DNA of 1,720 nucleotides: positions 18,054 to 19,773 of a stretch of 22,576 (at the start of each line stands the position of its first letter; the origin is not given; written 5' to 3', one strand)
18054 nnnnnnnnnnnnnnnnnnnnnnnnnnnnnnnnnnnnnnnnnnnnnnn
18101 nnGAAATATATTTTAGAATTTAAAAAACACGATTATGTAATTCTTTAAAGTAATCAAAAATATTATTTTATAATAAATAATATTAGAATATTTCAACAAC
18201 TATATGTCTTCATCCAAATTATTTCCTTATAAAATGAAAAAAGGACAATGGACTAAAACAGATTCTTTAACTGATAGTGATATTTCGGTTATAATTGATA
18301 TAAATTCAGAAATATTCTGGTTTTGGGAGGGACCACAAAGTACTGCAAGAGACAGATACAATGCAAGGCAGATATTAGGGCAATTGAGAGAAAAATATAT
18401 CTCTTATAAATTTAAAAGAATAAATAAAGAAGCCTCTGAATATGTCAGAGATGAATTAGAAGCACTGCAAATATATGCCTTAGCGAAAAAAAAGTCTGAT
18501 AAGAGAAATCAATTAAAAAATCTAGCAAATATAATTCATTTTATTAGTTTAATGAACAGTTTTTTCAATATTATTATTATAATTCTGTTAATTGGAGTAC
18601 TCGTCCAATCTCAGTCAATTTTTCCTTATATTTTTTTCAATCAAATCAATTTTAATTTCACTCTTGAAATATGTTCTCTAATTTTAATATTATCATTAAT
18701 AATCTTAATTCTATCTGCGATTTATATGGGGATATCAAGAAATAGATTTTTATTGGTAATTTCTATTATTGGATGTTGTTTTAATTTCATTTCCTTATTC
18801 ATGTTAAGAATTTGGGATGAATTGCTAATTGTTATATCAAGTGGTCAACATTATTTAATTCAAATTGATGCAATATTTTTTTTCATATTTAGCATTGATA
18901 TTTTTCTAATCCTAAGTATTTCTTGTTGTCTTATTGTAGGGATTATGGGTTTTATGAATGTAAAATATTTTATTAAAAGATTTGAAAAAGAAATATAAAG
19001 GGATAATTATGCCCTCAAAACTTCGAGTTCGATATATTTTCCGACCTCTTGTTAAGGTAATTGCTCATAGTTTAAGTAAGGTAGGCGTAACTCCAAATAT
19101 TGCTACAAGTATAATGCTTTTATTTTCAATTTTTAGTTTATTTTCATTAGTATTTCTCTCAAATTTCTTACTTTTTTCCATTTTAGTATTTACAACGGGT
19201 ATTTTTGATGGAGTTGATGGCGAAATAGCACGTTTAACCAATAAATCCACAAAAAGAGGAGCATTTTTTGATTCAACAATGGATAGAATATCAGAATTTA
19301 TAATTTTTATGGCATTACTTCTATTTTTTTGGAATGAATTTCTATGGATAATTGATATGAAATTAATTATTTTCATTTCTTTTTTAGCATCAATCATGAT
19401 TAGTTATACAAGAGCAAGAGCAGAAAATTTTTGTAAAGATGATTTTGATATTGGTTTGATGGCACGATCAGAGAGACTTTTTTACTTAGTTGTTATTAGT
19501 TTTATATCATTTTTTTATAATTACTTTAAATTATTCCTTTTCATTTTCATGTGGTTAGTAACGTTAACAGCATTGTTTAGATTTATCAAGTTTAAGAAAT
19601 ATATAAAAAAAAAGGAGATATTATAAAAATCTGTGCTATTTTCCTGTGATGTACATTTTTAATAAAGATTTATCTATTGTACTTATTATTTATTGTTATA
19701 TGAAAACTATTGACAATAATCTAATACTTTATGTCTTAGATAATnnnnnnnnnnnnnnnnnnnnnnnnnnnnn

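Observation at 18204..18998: Gelsolin-like domain fused to a polytopic membrane domain, embedded in the sortase/lipid cluster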

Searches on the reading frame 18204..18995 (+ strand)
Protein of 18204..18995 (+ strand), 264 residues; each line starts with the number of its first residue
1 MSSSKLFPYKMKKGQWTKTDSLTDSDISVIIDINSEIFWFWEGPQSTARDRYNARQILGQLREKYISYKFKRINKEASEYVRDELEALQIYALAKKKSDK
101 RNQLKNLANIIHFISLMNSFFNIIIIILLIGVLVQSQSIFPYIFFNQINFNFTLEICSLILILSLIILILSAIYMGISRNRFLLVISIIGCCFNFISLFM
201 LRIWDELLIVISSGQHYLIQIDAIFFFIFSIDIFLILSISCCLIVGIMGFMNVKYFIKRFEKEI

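Call 3: search_protein_families(library=pfam, proteins=[window:18204-18995:+], max_evalue=1)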
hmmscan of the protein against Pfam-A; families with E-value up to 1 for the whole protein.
window:18204-18995:+ (264 aa): 1 family
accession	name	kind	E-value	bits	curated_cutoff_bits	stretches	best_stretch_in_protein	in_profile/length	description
PF01616.22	Orbi_NS3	-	0.54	10.2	27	1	102-181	70-144/179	Orbivirus NS3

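Call 4: search_solved_structures(query=window:18204-18995:+, max_evalue=10, show_alignments=3)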
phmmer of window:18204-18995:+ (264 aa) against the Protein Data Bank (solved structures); distinct sequences matched with E-value up to 10: 3.
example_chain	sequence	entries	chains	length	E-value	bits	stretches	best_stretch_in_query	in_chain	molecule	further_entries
7c2h_G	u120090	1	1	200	1.9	11.5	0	21-57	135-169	2DGel3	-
5j77_A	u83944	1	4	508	2.4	11.3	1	18-96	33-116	D-glyceraldehyde dehydrogenase (NADP(+))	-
5m4x_A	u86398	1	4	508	2.4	11.3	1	18-96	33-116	D-glyceraldehyde dehydrogenase (NADP(+))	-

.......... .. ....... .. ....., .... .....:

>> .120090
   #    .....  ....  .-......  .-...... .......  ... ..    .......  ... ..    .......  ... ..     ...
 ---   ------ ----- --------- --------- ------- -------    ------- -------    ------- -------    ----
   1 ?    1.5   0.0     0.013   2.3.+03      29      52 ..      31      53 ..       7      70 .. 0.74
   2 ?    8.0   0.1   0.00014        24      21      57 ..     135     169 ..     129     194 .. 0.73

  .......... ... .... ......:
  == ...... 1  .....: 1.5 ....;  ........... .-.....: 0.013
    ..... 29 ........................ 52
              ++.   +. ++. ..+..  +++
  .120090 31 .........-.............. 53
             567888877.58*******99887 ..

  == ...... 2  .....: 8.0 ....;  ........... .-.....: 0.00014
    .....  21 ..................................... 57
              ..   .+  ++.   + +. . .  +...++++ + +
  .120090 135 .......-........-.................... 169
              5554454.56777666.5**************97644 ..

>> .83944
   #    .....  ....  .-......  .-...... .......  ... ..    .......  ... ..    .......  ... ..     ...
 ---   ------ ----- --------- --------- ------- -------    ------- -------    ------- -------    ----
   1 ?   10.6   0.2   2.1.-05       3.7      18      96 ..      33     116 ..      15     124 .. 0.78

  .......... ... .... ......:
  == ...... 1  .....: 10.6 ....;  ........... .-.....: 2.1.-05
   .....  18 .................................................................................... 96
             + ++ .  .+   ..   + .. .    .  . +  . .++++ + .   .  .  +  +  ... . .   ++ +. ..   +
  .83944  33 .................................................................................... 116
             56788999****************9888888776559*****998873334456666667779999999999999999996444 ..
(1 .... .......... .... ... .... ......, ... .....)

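Call 5: find_homologous_proteins(query=window:18204-18995:+, max_evalue=0.01)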
Query window:18204-18995:+ (264 aa): 8 proteins with E <= 0.01 among 2639 candidates.
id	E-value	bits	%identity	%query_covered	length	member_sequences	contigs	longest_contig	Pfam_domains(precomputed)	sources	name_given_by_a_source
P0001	1.6e-155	534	100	96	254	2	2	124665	-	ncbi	ncbi:MAG: hypothetical protein ACFFBP_01680 [Promethearchaeota archaeon]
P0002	4.6e-97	343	63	99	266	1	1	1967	-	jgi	-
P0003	1.2e-96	341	65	99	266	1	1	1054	-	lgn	-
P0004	5.5e-95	336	62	99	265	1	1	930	-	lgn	-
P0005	2.5e-90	321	62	97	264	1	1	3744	-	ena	-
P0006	6.9e-88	313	61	98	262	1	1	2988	-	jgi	-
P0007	6.7e-42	162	36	100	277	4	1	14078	-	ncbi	ncbi:MAG: hypothetical protein ACP6IY_17575 [Promethearchaeia archaeon]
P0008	5.3e-38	149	36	100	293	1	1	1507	-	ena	-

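Call 15: search_protein_families(library=ncbifam, proteins=[window:18204-18995:+], max_evalue=0.1)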
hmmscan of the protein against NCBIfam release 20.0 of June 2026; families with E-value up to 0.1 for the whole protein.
window:18204-18995:+ (264 aa): 0 families

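Call 16: predict_structure(alignment_id=A1)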
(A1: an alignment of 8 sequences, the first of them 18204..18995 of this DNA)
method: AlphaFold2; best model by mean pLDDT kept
length: 264 residues; sequences in the alignment: 8
mean_pLDDT: 84.3   pTM: 0.61
mean pLDDT of the five models: 84.3, 84.3, 81.8, 81.5, 77.1
residues with pLDDT >= 90: 84; 70-90: 158; 50-70: 9; < 50: 13
segments of 3 or more residues with pLDDT < 50: 1-3, 255-264
pLDDT, mean of each block of 10 residues (from residue 1): 70 86 90 88 90 88 85 85 88 78 74 89 93 80 87 93 93 82 90 95 82 84 89 95 84 50 41
secondary structure, 60 per line:
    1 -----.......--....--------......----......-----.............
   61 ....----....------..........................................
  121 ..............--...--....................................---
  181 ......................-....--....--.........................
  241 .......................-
elements in order: E6-12 E15-18 E27-32 E37-42 H48-64 E69-72 H79-134 E137-139 E142-146 H147-177 H181-202 H204-207 E210-213 E216-220 H221-263

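Call 19: fold_search(model_id=the predicted structure, library=pdb)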
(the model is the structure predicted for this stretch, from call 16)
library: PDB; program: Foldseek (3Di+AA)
matches with E <= 10: 280; with E <= 0.001: 5
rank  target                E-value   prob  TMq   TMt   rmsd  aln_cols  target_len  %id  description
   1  7c2f_B                1.8e-04  1.00  0.25  0.68   3.1        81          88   14  Crystal Structure of the Thorarchaeota ProGel/rabbit actin complex (released 2020-08-05)
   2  2fh1_B                5.6e-04  1.00  0.27  0.22   3.3        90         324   14  C-terminal half of gelsolin soaked in low calcium at pH 4.5 (released 2006-06-13)
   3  7c2h_G                6.6e-04  1.00  0.23  0.30   3.9        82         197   18  Crystal Structure of the Thorarchaeota 2DGel3/rabbit actin complex (released 2020-08-05)
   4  1p8x_B                8.2e-04  1.00  0.27  0.22   3.4        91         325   14  The Calcium-Activated C-terminal half of gelsolin (released 2003-10-14)
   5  9jus_V                8.2e-04  1.00  0.26  0.09   4.3        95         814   18  Structure of villin bound to an actin trimer (released 2025-10-08)
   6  2fh4_B                1.0e-03  1.00  0.27  0.23   2.6        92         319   16  C-terminal half of gelsolin soaked in EGTA at pH 8 (released 2006-06-13)
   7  1p8x_C                1.1e-03  1.00  0.27  0.22   3.4        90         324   14  The Calcium-Activated C-terminal half of gelsolin (released 2003-10-14)
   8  9jus_v                1.2e-03  1.00  0.24  0.08   3.7        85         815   20  Structure of villin bound to an actin trimer (released 2025-10-08)
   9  7c2g_G                1.3e-03  1.00  0.24  0.31   3.4        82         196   21  Crystal Structure of the Thorarchaeota 2DGel/rabbit actin complex (released 2020-08-05)
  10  2fh4_C                1.3e-03  1.00  0.26  0.22   2.2        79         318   15  C-terminal half of gelsolin soaked in EGTA at pH 8 (released 2006-06-13)
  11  3fg6_D                2.2e-03  1.00  0.24  0.22   3.0        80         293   12  Structure of the C-terminus of Adseverin (released 2009-08-11)
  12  1nph                  2.3e-03  1.00  0.26  0.22   2.6        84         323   15  Gelsolin Domains 4-6 in Active, Actin Free Conformation Identifies Sites of Regulatory Calcium Ions (released 2003-05-13)
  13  3fg6_C                2.5e-03  1.00  0.24  0.21   2.0        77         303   13  Structure of the C-terminus of Adseverin (released 2009-08-11)
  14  1p8x_A                3.0e-03  1.00  0.26  0.22   4.4       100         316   14  The Calcium-Activated C-terminal half of gelsolin (released 2003-10-14)
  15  5faf                  3.0e-03  1.00  0.23  0.48   4.5        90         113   19  N184K pathological variant of gelsolin domain 2 (orthorhombic form) (released 2016-10-05)
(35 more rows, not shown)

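Call 24: search_protein_families(library=pfam, alignment_id=A3, max_evalue=0.1)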
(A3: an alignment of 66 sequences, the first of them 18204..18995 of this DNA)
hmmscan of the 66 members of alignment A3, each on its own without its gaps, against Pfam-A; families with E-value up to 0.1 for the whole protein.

A. member 1, window:18204-18995:+ (264 aa): 0 families

B. families by the number of members that match (of 66 scanned): 42 families (the first 25 are shown)
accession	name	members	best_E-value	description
PF00626.27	Gelsolin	13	7.8e-06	Gelsolin repeat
PF20990.2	DUF2207_C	5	0.00064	Predicted membrane protein (DUF2207) C-terminal domain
PF01616.22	Orbi_NS3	2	0.006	Orbivirus NS3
PF12420.13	DUF3671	2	0.0088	Fam-L, Fam-M like protein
PF15069.11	FAM163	1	8.4e-16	FAM163 family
PF20530.3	DUF6745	1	9.4e-13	Domain of unknown function (DUF6745)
PF20366.3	DUF6661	1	6.8e-10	Family of unknown function (DUF6661)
PF05864.17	Chordopox_RPO7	1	2.1e-09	Chordopoxvirus DNA-directed RNA polymerase 7 kDa polypeptide (RPO7)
PF02095.21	Extensin_1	1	4.8e-05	Extensin-like protein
PF13970.12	DUF4221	1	0.00046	Domain of unknown function (DUF4221)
PF16927.11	HisKA_7TM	1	0.0011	N-terminal 7TM region of histidine kinase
PF25592.1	DUF7937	1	0.002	Domain of unknown function (DUF7937)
PF15976.11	CooC_C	1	0.0031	CS1-pili formation C-terminal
PF14937.11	DUF4500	1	0.0033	Domain of unknown function (DUF4500)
PF03916.19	NrfD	1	0.0036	Polysulphide reductase, NrfD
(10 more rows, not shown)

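Call 26: find_related_loci(query=A1, collection=genome_contigs, flank=6000)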
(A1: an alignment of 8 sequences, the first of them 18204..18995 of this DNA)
Query A1 (264 aa) in genome_contigs; peptide patterns used: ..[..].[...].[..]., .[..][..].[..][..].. (x = any residue, [..] = any of these).
54 stretches matched a pattern; 3 encode a relative of the query (tblastn E <= 1e-3); 3 distinct loci.
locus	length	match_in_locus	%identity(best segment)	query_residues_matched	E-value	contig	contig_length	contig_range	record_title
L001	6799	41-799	57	1-253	1e-85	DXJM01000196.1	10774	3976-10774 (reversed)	MAG TPA_asm: Promethearchaeota archaeon isolate EB_bin_12 k141_135636, whole genome shotgun sequence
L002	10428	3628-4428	37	1-264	4e-52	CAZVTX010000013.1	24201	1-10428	MAG TPA_asm: uncultured archaeon isolate binchicken_co19_533 genome assembly, contig: NODE_3080_length_24201_cov_5.64917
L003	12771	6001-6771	34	1-253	2e-44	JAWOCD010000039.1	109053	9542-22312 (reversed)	MAG: Promethearchaeia archaeon isolate BLK3-3.bin.73 k191_415263, whole genome shotgun sequence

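Call 70: find_encoding_contigs(protein=P0005, flank=4000, max_places=1)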
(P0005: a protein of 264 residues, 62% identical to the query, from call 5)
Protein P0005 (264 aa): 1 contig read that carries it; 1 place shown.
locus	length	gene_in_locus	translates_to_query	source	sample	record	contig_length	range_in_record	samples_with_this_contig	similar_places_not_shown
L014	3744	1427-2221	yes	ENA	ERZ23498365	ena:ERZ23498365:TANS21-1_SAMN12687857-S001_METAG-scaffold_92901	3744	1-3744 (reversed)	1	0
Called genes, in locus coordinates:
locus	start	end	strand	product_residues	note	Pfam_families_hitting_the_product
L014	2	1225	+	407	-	?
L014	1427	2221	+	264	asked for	-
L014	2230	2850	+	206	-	PF01066:CDP-OH_P_transf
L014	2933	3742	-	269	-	?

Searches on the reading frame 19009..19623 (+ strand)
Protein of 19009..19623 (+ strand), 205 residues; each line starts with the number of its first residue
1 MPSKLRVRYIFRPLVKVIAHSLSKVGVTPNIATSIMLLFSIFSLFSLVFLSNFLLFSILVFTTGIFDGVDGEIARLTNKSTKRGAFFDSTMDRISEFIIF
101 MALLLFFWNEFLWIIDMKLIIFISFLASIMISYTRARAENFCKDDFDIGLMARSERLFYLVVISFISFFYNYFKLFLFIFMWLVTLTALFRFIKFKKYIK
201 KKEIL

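Call 3: search_protein_families(library=pfam, proteins=[window:19009-19623:+], max_evalue=1)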
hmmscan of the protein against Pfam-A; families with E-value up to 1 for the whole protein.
window:19009-19623:+ (205 aa): 1 family
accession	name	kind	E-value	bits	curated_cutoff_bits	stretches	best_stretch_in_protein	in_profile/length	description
PF01066.26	CDP-OH_P_transf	-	1.1e-13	52.3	22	1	28-185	3-147/152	CDP-alcohol phosphatidyltransferase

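Call 15: search_protein_families(library=ncbifam, proteins=[window:19009-19623:+], max_evalue=0.1)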
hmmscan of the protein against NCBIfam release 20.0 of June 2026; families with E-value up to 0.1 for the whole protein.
window:19009-19623:+ (205 aa): 10 families
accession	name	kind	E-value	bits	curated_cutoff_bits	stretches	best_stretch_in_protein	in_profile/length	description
NF040950.1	archin_ph_syn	equivalog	2e-40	138.7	180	1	6-197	3-189/191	archaetidylinositol phosphate synthase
NF045883.1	PIPSynth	equivalog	4.1e-27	95.1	170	1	7-190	3-183/197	phosphatidylinositol phosphate synthase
NF052561.1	PIPSynBT1523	equivalog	7.5e-23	81.4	350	1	14-167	12-171/232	hypothetical protein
NF041135.1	IPPtranDIPPsyn_Thcocales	equivalog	1.1e-17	64.1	580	1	9-182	233-407/419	bifunctional L-myo-inositol-1-phosphate cytidylyltransferase/CDP-L-myo-inositol myo-inositolphosphotransferase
TIGR00560.1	pgsA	equivalog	1.2e-06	29.2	109.1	1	35-201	10-175/183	CDP-diacylglycerol--glycerol-3-phosphate 3-phosphatidyltransferase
NF053678.1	ClpnSynClsA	equivalog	8.5e-05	22.8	240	1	29-112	6-86/180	cardiolipin synthase ClsA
TIGR00473.1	pssA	equivalog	0.00013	22.1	107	1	39-155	10-118/153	CDP-diacylglycerol--serine O-phosphatidyltransferase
NF038086.1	anchor_synt_A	exception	0.0027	17.5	200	1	56-113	35-90/222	protein sorting system archaetidylserine synthase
NF038087.1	arch_ser_synth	exception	0.023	14.4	240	1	41-135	16-113/216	archaetidylserine synthase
NF008090.0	PRK10832.1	equivalog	0.054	13.6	304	0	37-136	17-110/182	CDP-diacylglycerol--glycerol-3-phosphate 3-phosphatidyltransferase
